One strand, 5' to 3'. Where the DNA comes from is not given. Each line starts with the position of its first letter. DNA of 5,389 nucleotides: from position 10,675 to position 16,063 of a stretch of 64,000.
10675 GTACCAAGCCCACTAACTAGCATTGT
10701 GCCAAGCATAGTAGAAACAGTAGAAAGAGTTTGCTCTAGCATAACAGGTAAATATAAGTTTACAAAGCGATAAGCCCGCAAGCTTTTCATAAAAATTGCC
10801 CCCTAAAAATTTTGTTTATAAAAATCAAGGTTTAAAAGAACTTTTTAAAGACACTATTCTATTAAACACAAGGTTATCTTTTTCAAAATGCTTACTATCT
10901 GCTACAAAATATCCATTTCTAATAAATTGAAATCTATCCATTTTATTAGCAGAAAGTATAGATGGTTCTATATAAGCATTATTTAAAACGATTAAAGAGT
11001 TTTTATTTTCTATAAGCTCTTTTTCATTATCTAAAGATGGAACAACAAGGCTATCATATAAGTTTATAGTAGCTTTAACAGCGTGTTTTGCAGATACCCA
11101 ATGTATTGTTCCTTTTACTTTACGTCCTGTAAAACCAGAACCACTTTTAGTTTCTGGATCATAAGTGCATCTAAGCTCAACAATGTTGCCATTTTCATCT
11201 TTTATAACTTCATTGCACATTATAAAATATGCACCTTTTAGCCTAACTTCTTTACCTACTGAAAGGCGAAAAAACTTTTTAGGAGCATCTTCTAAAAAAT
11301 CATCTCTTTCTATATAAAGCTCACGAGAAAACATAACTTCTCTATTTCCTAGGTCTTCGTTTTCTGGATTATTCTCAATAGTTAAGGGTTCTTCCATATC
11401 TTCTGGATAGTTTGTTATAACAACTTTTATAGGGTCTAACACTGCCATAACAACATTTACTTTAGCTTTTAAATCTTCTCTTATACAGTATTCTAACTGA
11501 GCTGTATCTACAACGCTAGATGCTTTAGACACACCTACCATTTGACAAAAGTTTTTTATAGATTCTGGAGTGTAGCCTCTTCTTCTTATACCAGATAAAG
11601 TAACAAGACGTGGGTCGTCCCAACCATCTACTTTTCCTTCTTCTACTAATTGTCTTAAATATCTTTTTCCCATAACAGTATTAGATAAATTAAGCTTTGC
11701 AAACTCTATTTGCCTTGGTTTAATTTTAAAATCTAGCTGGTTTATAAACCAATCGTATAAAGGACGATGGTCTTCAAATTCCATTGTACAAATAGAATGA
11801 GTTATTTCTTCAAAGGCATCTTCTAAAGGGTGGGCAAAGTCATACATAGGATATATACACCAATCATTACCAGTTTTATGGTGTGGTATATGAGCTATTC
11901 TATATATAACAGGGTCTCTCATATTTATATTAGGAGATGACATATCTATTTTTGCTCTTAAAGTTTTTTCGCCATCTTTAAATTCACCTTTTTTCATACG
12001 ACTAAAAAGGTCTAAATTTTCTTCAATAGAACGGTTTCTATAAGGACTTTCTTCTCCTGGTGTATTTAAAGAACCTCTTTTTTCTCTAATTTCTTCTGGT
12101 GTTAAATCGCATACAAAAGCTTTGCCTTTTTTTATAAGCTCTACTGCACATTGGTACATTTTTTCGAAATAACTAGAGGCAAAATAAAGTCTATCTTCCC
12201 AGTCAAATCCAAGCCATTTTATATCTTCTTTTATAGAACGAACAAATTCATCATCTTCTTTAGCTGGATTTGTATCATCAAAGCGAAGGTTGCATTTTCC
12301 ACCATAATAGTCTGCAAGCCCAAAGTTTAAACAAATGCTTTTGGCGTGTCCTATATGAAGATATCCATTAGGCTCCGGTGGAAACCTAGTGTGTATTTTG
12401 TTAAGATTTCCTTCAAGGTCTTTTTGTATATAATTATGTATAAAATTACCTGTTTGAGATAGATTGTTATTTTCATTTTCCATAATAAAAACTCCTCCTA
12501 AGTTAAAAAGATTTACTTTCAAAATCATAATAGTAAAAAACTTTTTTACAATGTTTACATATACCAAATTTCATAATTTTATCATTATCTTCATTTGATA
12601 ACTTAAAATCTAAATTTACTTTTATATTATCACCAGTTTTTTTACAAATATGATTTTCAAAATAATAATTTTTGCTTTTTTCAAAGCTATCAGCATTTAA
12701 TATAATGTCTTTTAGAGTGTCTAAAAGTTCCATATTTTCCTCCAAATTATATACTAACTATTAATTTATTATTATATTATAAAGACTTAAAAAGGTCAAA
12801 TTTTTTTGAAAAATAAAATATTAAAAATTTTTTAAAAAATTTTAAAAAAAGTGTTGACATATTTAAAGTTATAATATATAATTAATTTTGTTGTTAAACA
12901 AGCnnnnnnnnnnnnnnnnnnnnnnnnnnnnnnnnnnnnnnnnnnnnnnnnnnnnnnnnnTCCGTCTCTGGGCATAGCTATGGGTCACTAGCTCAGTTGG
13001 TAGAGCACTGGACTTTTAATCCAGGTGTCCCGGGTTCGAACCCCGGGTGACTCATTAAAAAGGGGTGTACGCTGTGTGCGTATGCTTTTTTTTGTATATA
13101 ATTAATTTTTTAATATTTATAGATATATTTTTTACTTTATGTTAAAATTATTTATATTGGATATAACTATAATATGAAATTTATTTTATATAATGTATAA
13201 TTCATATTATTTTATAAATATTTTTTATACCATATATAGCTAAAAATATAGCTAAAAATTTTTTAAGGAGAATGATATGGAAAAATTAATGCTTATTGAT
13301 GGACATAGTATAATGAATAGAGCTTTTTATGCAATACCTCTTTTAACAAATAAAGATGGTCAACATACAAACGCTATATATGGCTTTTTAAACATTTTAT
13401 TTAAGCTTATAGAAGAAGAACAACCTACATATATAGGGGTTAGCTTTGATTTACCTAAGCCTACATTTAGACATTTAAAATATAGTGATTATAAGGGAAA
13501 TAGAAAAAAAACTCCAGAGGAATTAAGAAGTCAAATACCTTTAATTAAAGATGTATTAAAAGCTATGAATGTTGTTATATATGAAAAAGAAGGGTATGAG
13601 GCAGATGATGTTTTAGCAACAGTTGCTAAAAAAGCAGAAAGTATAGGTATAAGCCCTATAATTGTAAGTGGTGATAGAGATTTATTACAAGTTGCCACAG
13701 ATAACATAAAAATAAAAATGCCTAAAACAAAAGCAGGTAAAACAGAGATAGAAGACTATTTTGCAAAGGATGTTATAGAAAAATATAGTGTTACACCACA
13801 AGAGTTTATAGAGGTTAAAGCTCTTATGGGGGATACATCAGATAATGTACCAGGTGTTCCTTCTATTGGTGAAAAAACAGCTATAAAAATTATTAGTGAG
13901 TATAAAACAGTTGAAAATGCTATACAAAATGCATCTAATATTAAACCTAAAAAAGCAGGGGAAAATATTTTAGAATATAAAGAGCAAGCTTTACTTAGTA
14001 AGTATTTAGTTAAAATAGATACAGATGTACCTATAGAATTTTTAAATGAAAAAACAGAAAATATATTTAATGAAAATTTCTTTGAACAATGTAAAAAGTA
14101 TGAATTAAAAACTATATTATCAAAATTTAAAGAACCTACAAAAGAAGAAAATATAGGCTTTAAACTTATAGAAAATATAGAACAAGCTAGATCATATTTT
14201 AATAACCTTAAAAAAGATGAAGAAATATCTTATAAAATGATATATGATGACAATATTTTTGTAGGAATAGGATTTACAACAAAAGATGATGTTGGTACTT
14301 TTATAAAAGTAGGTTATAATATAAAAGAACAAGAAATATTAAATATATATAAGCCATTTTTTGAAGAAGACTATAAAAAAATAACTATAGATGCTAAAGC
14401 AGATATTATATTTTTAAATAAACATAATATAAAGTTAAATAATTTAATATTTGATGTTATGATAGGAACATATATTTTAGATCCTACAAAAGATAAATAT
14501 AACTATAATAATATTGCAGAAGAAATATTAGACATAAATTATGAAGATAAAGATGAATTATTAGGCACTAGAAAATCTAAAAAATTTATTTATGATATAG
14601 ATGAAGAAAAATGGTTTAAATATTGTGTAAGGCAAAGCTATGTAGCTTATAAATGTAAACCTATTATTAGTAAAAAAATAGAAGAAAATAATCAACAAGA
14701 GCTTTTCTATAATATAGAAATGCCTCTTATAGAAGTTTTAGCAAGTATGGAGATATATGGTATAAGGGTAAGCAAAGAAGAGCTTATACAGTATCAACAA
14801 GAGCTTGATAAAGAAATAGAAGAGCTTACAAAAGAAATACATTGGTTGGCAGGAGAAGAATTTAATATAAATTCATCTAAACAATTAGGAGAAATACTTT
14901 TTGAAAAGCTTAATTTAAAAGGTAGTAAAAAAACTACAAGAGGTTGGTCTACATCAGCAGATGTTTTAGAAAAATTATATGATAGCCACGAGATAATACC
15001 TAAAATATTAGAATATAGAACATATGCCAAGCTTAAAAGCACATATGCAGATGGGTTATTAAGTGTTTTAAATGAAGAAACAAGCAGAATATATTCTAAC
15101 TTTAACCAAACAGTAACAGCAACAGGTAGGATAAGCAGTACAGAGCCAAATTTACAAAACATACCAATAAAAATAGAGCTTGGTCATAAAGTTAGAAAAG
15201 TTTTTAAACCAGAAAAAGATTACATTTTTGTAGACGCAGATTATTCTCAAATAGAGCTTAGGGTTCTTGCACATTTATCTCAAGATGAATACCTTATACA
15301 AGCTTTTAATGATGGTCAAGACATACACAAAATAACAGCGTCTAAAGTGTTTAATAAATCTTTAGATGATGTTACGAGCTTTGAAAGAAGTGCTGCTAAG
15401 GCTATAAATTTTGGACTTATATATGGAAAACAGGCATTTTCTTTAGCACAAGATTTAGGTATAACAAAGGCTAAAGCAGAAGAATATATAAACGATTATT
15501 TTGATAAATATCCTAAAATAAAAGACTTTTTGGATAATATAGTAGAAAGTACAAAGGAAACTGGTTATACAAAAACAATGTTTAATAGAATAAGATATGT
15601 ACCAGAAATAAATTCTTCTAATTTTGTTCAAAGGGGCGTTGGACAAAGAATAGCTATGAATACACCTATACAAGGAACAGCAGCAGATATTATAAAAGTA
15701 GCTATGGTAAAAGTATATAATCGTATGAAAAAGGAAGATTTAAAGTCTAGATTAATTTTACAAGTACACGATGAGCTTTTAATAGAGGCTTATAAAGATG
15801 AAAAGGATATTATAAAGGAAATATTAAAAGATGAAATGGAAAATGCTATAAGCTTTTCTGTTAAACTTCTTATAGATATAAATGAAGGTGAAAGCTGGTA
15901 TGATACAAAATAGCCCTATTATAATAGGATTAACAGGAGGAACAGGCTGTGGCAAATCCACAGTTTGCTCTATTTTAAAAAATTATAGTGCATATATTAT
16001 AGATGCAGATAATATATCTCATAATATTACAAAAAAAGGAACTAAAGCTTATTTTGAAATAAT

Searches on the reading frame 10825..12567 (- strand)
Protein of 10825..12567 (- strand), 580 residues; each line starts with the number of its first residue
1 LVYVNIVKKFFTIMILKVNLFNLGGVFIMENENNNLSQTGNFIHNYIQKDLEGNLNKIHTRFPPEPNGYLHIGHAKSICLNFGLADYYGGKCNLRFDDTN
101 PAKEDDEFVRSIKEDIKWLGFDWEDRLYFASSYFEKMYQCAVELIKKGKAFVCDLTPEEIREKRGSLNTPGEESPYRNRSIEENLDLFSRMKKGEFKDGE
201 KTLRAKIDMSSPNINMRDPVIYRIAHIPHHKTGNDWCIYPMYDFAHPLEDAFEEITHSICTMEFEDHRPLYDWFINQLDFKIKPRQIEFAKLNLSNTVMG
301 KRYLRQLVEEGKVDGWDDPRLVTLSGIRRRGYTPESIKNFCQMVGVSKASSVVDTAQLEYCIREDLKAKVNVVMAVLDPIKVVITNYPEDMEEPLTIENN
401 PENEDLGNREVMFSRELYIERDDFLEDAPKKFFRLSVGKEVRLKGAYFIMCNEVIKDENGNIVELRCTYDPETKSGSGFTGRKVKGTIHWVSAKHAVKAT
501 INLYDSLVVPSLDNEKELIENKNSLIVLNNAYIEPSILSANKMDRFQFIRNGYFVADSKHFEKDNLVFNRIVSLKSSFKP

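Call 92: search_protein_families(library=pfam, proteins=[window:10825-12567:-], max_evalue=0.00001)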
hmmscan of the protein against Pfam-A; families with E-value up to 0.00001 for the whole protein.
window:10825-12567:- (580 aa): 3 families
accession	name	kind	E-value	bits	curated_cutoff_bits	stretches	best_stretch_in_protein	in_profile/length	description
PF00749.27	tRNA-synt_1c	-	2.7e-112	375.2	23.4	1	57-367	1-313/314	tRNA synthetases class I (E and Q), catalytic domain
PF03950.23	tRNA-synt_1c_C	-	5.5e-29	100.7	23.9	1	373-470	4-91/91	tRNA synthetases class I (E and Q), anti-codon binding domain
PF20974.2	tRNA-synt_1c_C2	-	4e-19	69.5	23.9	1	487-557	1-69/69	tRNA synthetases class I (E and Q), anti-codon binding domain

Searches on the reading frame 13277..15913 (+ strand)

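Call 92: search_protein_families(library=pfam, proteins=[window:13277-15913:+], max_evalue=0.00001)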
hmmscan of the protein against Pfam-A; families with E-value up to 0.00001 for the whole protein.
window:13277-15913:+ (878 aa): 5 families
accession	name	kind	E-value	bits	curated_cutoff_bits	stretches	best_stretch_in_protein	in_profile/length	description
PF00476.26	DNA_pol_A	-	1.9e-158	527.9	34.3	1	501-876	2-381/381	DNA polymerase family A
PF02739.22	5_3_exonuc_N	-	2.7e-58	196.7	34.3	1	3-170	1-163/164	5'-3' exonuclease, N-terminal resolvase-like domain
PF01367.25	5_3_exonuc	-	1.3e-30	106.2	40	1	172-258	1-87/97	5'-3' exonuclease, C-terminal SAM fold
PF22619.2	DNA_polI_exo1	-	7e-11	42.5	27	1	328-433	15-116/140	DNA polymerase I, ribonuclease H-like domain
PF01612.26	DNA_pol_A_exo1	-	3.9e-10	40.2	23.6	1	318-468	31-172/173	3'-5' exonuclease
